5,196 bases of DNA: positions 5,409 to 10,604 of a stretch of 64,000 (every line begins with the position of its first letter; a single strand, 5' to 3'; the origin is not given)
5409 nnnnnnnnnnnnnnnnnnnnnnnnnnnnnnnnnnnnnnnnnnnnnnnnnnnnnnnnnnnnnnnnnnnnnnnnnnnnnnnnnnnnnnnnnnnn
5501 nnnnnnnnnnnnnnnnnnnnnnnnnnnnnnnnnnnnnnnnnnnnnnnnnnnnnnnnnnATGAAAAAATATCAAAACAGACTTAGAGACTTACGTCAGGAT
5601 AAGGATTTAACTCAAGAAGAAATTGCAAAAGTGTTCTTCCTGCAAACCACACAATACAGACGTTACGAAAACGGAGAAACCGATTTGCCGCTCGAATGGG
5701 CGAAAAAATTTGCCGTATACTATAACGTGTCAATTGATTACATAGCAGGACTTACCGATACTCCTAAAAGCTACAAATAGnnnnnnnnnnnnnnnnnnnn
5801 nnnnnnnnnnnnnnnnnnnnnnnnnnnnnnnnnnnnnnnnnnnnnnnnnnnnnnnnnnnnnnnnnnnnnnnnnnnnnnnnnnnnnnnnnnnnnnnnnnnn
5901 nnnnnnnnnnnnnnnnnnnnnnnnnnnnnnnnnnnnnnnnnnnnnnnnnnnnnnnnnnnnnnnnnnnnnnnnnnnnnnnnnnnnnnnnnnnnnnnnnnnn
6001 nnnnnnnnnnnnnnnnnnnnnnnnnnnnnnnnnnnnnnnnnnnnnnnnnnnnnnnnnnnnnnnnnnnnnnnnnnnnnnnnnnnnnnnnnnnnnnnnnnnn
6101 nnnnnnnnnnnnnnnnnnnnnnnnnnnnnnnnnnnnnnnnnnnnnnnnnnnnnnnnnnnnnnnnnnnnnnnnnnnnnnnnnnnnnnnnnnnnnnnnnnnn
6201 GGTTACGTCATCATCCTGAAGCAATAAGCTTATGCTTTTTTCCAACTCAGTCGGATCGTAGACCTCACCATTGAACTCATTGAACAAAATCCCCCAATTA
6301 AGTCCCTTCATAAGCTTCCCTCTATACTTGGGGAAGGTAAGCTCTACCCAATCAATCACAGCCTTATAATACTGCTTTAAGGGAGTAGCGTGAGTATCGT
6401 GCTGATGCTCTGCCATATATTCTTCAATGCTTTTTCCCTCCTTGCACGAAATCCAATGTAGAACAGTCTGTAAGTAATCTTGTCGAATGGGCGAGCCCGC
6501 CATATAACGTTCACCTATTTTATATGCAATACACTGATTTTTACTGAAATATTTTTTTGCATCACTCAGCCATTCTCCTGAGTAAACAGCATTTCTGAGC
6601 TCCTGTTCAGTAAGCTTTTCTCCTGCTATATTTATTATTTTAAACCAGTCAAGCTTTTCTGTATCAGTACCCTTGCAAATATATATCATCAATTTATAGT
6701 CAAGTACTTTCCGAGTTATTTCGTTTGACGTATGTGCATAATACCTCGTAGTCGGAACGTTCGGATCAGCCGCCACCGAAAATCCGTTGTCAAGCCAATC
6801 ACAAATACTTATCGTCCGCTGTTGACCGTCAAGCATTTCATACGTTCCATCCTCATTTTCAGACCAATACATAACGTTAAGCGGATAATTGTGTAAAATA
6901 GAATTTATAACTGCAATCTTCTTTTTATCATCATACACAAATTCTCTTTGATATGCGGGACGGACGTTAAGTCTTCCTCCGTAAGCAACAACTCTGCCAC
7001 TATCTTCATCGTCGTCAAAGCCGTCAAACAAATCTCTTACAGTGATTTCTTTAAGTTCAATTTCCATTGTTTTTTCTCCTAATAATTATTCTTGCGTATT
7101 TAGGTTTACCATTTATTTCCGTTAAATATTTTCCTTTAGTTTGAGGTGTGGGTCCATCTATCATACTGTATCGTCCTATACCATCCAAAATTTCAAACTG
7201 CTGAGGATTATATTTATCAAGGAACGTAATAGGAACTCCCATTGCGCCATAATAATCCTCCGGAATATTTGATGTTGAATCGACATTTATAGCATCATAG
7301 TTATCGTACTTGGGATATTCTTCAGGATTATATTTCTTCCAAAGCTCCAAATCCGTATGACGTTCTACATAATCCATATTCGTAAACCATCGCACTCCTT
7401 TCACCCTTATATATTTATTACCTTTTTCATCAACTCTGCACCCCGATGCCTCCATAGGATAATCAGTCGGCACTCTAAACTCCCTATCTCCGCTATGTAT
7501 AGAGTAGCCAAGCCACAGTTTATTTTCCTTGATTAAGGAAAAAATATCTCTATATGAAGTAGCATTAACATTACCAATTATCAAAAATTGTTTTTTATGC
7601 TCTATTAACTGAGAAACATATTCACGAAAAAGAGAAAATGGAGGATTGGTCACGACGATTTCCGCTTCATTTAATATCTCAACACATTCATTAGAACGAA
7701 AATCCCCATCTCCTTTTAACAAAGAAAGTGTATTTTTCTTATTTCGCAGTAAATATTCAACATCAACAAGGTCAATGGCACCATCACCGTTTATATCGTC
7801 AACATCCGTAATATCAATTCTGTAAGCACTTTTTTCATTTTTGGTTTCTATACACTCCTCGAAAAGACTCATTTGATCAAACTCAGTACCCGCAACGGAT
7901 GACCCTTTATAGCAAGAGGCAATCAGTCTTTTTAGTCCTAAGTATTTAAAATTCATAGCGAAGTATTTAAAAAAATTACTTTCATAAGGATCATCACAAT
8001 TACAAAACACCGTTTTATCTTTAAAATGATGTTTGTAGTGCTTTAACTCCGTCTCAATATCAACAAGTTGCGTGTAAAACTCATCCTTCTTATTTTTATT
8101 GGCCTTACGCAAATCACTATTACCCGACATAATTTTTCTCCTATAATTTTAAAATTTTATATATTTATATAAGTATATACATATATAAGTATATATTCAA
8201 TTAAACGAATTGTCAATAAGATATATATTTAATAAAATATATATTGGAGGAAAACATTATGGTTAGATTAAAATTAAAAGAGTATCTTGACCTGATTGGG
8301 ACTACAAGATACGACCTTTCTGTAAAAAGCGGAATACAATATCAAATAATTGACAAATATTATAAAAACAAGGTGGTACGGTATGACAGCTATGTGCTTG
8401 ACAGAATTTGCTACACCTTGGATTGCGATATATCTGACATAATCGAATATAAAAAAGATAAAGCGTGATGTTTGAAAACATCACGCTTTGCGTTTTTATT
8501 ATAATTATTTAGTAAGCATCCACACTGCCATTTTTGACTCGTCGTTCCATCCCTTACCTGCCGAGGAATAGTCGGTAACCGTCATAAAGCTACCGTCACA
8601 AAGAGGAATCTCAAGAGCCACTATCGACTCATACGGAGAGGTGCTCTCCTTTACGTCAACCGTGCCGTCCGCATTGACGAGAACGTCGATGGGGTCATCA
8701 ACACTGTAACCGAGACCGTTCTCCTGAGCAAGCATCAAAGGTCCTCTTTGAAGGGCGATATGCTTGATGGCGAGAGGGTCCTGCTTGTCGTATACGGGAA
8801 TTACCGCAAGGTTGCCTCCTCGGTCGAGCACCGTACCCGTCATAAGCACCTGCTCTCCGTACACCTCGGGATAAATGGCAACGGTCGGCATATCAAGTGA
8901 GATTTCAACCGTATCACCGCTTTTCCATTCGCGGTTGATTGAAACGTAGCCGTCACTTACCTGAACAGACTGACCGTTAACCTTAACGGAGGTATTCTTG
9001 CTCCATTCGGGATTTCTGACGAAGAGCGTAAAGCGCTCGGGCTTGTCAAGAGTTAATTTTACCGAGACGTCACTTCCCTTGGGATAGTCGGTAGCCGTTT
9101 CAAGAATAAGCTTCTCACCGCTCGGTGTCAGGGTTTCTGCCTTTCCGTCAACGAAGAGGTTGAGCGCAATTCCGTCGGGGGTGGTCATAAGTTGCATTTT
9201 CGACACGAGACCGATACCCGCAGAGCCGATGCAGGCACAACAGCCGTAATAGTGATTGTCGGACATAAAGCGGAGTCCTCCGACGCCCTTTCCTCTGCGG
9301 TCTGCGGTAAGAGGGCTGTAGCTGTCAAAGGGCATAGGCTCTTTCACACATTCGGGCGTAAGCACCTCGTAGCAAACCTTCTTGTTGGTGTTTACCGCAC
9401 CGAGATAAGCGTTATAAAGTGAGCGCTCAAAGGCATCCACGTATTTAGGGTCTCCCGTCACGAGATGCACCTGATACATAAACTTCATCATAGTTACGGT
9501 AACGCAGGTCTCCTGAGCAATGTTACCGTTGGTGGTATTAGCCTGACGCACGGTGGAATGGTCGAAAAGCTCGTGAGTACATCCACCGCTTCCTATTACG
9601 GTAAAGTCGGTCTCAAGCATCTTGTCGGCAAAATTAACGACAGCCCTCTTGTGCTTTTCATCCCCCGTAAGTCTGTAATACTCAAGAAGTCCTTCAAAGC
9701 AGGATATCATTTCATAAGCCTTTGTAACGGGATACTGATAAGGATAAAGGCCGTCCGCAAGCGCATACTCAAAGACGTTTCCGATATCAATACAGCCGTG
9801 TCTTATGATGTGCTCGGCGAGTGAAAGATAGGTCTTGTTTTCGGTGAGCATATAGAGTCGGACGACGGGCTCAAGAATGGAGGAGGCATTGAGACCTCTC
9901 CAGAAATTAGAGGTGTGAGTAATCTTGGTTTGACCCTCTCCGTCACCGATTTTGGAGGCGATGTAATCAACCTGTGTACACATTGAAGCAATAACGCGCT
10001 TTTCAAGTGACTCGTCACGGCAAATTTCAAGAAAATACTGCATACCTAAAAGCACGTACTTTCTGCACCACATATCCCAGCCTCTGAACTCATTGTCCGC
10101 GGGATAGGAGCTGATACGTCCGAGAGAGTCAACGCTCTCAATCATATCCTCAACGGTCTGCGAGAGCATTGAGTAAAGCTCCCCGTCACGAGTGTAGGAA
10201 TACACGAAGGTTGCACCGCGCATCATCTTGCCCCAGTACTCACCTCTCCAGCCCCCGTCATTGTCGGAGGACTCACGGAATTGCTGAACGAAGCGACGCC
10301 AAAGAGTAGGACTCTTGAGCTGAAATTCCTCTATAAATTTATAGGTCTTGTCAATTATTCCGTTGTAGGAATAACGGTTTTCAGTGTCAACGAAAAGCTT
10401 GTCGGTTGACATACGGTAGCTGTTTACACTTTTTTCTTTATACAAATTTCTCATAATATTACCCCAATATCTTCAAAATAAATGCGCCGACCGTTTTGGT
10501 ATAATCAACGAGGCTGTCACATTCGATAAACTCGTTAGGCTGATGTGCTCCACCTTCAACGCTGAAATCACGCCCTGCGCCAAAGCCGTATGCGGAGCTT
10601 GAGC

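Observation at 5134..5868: Perfect 50-bp direct repeat of the fba 3' end brackets a 635-bp insert with no integrase (att-like scar, CIME-like element)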

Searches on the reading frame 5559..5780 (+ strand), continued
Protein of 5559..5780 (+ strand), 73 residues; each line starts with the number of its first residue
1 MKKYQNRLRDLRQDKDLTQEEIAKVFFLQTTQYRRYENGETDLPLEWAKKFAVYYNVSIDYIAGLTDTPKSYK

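Call 88: list_cluster_members(proteins=[window:5559-5777:+, window:4243-5175:+, window:5931-7067:-])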
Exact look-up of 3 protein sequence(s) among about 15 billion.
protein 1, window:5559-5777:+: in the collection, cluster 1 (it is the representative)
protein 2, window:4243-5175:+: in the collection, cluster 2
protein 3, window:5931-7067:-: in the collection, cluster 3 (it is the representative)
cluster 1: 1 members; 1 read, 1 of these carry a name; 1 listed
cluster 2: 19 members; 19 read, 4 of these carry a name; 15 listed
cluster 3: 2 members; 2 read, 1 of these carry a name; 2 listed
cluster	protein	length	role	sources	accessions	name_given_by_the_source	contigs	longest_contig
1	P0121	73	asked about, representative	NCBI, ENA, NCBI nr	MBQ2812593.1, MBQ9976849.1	MAG: helix-turn-helix transcriptional regulator [Clostridia bacterium] | helix-turn-helix transcriptional regulator [Clostridia bacterium]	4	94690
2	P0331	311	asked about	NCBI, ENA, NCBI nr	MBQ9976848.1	MAG: class II fructose-bisphosphate aldolase [Clostridia bacterium] | class II fructose-bisphosphate aldolase [Clostridia bacterium]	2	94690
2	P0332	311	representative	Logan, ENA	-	-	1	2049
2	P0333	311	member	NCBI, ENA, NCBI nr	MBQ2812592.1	MAG: class II fructose-bisphosphate aldolase [Clostridia bacterium] | class II fructose-bisphosphate aldolase [Clostridia bacterium]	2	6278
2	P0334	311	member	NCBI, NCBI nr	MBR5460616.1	MAG: class II fructose-bisphosphate aldolase [Clostridia bacterium] | class II fructose-bisphosphate aldolase [Clostridia bacterium]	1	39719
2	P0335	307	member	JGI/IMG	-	fructose-bisphosphate aldolase class II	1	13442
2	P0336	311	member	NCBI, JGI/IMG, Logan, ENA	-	-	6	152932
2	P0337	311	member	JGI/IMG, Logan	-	-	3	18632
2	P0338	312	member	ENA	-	-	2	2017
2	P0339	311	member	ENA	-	-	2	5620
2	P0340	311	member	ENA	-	-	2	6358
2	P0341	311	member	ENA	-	-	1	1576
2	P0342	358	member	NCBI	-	-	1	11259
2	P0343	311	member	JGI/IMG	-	-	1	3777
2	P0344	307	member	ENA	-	-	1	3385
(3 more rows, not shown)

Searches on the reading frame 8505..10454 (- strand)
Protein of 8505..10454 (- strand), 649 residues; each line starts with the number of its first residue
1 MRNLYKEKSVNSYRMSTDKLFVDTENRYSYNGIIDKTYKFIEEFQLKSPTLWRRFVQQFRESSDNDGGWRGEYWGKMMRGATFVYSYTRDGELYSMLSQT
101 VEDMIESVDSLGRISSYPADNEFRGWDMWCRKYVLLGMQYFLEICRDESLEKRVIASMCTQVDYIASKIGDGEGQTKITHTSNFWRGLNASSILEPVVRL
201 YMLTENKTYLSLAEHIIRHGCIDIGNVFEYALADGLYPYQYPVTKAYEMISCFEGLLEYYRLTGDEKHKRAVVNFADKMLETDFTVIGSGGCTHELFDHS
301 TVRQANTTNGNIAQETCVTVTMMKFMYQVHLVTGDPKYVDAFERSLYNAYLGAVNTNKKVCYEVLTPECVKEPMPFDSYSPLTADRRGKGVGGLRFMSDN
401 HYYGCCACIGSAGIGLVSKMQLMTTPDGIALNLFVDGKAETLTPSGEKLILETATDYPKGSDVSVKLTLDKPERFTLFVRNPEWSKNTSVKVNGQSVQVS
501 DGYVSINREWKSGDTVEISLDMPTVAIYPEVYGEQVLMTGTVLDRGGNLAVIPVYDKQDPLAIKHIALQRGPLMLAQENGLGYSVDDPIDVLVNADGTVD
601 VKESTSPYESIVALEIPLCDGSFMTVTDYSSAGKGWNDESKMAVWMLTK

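Call 7: search_protein_families(library=pfam, proteins=[window:8505-10454:-], max_evalue=0.01)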
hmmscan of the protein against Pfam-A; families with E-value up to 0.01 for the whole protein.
window:8505-10454:- (649 aa): 3 families
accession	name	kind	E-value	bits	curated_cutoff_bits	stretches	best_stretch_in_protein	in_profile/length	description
PF07944.18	Beta-AFase-like_GH127_cat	-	2e-30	106.5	24.9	1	57-362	43-338/376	Beta-L-arabinofuranosidase, GH127 catalytic domain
PF20736.2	Glyco_hydro127M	-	1.2e-21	77.1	24.2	1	429-522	2-95/95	Beta-L-arabinofuranosidase, GH127 middle domain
PF07470.19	Glyco_hydro_88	-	0.00063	19.3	26.6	0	194-340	35-154/352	Glycosyl Hydrolase Family 88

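Call 16: find_encoding_contigs(protein=window:8505-10454:-, flank=10000, max_places=10)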
Protein window:8505-10454:- (649 aa): 2 contigs read that carry it; 2 places shown.
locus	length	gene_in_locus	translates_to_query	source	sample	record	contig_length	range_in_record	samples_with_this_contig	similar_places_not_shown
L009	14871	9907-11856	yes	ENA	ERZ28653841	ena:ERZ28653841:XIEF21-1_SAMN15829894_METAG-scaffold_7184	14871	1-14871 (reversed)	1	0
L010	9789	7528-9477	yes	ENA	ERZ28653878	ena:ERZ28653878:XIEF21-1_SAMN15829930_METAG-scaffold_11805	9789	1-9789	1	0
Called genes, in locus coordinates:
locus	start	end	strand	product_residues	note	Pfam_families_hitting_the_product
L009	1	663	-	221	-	?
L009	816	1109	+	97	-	PF01371:Trp_repressor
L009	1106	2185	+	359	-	PF13393:tRNA-synt_His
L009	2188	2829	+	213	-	PF01634:HisG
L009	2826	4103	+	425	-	PF00815:Histidinol_dh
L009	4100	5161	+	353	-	PF00155:Aminotran_1_2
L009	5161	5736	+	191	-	PF00475:IGPD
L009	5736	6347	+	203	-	PF00117:GATase, PF07685:GATase_3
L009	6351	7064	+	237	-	PF00977:His_biosynth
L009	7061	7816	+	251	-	PF00977:His_biosynth, PF01207:Dus (faint)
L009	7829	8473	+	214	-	PF01502:PRA-CH, PF01503:PRA-PH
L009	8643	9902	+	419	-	PF04389:Peptidase_M28, PF01546:Peptidase_M20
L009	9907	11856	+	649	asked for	PF07944:Beta-AFase-like_GH127_cat, PF20736:Glyco_hydro127M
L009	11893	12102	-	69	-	PF13443:HTH_26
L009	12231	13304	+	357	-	PF13651:EcoRI_methylase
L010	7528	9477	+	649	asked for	PF07944:Beta-AFase-like_GH127_cat, PF20736:Glyco_hydro127M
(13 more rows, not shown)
